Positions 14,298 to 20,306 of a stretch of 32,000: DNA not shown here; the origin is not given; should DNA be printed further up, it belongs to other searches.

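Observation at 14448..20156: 1902-aa protein combining a type IV prepilin N-terminus with about 20 GLUG-type repeats: candidate giant modular pilin / pilus-displayed adhesin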

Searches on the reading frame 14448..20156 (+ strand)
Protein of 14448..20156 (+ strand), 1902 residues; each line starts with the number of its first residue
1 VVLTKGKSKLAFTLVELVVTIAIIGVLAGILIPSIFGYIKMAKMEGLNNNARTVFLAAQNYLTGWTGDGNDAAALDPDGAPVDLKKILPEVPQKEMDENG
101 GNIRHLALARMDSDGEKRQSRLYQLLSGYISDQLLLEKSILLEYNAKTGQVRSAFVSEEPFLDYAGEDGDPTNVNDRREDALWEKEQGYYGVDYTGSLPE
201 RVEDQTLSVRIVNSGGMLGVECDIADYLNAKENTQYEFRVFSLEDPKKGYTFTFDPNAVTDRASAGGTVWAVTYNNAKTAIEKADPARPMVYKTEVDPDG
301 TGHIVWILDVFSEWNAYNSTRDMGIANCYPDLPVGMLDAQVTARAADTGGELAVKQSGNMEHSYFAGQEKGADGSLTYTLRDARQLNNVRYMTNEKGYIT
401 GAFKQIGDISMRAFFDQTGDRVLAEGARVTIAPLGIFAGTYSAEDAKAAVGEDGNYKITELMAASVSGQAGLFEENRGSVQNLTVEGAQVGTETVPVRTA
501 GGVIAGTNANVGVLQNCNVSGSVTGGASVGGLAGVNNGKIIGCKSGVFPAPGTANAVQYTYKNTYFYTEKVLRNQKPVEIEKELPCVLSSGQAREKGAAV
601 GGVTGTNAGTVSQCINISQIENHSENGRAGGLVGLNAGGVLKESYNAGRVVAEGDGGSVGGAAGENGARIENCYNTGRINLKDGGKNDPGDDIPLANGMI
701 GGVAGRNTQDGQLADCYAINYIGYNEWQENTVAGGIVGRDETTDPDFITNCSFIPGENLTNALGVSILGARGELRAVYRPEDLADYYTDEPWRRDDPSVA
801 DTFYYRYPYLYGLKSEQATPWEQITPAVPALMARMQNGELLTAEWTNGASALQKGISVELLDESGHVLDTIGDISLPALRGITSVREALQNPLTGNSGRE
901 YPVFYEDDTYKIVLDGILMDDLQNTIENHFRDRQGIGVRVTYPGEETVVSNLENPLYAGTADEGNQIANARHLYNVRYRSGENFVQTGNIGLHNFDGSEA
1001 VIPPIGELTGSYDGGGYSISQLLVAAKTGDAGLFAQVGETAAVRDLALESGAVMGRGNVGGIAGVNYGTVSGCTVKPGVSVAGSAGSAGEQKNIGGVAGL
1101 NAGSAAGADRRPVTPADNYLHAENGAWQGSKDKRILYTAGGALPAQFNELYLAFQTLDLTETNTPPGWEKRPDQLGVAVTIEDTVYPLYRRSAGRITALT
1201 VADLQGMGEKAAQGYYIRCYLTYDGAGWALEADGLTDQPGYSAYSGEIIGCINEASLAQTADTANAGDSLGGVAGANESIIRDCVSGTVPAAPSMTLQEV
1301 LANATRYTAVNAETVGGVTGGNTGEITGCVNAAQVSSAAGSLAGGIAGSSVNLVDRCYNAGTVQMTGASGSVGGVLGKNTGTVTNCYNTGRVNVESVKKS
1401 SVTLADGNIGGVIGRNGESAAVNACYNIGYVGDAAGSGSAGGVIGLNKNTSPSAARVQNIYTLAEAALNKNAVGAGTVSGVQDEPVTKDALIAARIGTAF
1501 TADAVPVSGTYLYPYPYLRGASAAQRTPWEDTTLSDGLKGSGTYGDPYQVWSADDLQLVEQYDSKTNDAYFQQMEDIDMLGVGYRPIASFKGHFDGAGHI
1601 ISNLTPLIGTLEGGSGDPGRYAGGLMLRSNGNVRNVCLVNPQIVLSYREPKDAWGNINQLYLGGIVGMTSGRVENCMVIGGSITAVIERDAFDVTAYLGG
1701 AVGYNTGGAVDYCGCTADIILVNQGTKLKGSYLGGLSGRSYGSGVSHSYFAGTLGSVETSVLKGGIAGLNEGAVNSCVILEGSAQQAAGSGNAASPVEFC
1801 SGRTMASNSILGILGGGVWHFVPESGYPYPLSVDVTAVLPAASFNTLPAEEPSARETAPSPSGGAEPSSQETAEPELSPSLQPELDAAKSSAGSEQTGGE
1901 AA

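Call 3: search_protein_families(library=pfam, proteins=[window:14448-20156:+], max_evalue=1)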
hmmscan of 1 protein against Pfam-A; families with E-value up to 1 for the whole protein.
window:14448-20156:+ (1902 aa): 2 families
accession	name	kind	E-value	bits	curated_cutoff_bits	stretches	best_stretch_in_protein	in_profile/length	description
PF07581.17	Glug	-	3.3e-13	49.5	20.5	6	656-680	2-28/28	The GLUG motif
PF07963.17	N_methyl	-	0.00012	21.9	21.2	1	9-31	4-26/27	Prokaryotic N-terminal methylation motif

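Call 4: search_protein_families(library=ncbifam, proteins=[window:14448-20156:+], max_evalue=1)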
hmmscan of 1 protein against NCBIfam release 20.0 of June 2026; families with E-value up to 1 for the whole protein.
window:14448-20156:+ (1902 aa): 7 families
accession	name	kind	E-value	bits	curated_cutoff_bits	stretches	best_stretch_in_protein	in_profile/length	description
NF007862.0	PRK10574.1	equivalog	1.9e-05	24.8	138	1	10-45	5-40/145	prepilin peptidase-dependent pilin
TIGR01710.1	typeII_sec_gspG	equivalog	0.00011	22.3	88.85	1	12-54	3-45/134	type II secretion system major pseudopilin GspG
NF041775.1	typeIV_PilA_Myxo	equivalog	0.00055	20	400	1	11-61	12-62/214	type IV pilin protein PilA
TIGR02532.1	IV_pilin_GFxxxE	domain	0.00072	19.3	16.3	1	11-31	3-23/24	prepilin-type N-terminal cleavage/methylation domain-containing protein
TIGR02596.1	TIGR02596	subfamily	0.018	15.1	70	1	12-46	1-35/196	Verru_Chthon cassette protein D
NF041013.1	T4P_ComGE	equivalog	0.025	14.7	49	1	8-43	2-37/83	competence type IV pilus minor pilin ComGE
NF040999.1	pilin_ComGC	equivalog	0.046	13.9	75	1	11-46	3-38/84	competence type IV pilus major pilin ComGC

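Call 11: find_homologous_proteins(query=window:14448-20156:+, max_evalue=0.00001)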
Query window:14448-20156:+ (1902 aa): 8 proteins with E <= 0.00001 among 8000 candidates.
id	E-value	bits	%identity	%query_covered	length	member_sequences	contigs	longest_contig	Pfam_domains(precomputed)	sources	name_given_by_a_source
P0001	0.0e+0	4273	100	100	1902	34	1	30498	PF07581.18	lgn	-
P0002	0.0e+0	2587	63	100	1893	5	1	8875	PF07963.18,PF07581.18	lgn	-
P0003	0.0e+0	1936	60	81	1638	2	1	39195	PF07581.18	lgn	-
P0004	0.0e+0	1757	48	99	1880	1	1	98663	PF07963.18,PF07581.18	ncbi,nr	ncbi:MAG: type II secretion system protein [Christensenella sp.]|nr:type II secretion system protein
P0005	3.0e-29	119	30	24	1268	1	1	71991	PF18998.7,PF07581.18,PF00395.26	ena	-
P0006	7.9e-22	95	28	19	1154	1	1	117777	PF09479.17,PF18998.7,PF07581.18,PF00395.26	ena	-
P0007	9.1e-9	51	30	13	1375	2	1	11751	PF13715.13,PF08308.18,PF07581.18,PF13620.13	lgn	-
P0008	3.4e-6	43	35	8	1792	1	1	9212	PF07581.18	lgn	-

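Call 14: find_related_loci(query=A1, collection=genome_contigs, flank=10000)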
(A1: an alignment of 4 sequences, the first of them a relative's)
Query A1 (1902 aa) in genome_contigs; peptide patterns used: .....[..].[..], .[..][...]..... (x = any residue, [..] = any of these).
136 stretches matched a pattern; 2 encode a relative of the query (tblastn E <= 1e-3); 2 distinct loci.
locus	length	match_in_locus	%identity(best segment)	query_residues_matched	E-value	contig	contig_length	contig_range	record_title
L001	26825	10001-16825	63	1-1902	0e+0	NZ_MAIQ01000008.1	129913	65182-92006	Christensenella intestinihominis strain AF73-05CM02 AF73-05CM02.Scaf8, whole genome shotgun sequence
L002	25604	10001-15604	48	5-1884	0e+0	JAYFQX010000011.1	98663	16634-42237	MAG: Christensenella sp. isolate CA_43 c_CA_000000026109, whole genome shotgun sequence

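Call 74: search_protein_families(library=pfam, proteins=[L002:17219-24289:+], max_evalue=0.001)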
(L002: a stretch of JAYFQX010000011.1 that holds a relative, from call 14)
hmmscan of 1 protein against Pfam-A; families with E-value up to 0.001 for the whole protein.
L002:17219-24289:+ (2356 aa): 9 families
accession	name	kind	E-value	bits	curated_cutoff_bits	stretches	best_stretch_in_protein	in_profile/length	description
PF00563.25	EAL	-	1.4e-71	241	31.3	1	1273-1509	3-236/236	EAL domain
PF00990.26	GGDEF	-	8.9e-67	224.3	23.8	2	277-433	1-161/161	Diguanylate cyclase, GGDEF domain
PF08447.18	PAS_3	-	7.4e-37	125.9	25.6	3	731-818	2-88/89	PAS fold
PF08448.16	PAS_4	-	5.8e-24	84.9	23.1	1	19-131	1-109/110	PAS fold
PF13426.13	PAS_9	-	2e-20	73.4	27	0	26-128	4-102/103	PAS domain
PF00989.32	PAS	-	3.5e-14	53.2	22.6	0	16-127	4-113/113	PAS fold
PF13188.13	PAS_8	-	1.6e-11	44.1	21.8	0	2236-2283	4-49/65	PAS domain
PF01590.32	GAF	-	4.3e-06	27.7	22.4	1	1961-2100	3-131/133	GAF domain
PF24898.2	GGDEF_GdpP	-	0.00011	23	30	0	1140-1235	3-101/126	Cyclic-di-AMP phosphodiesterase GdpP-like, GGDEF domain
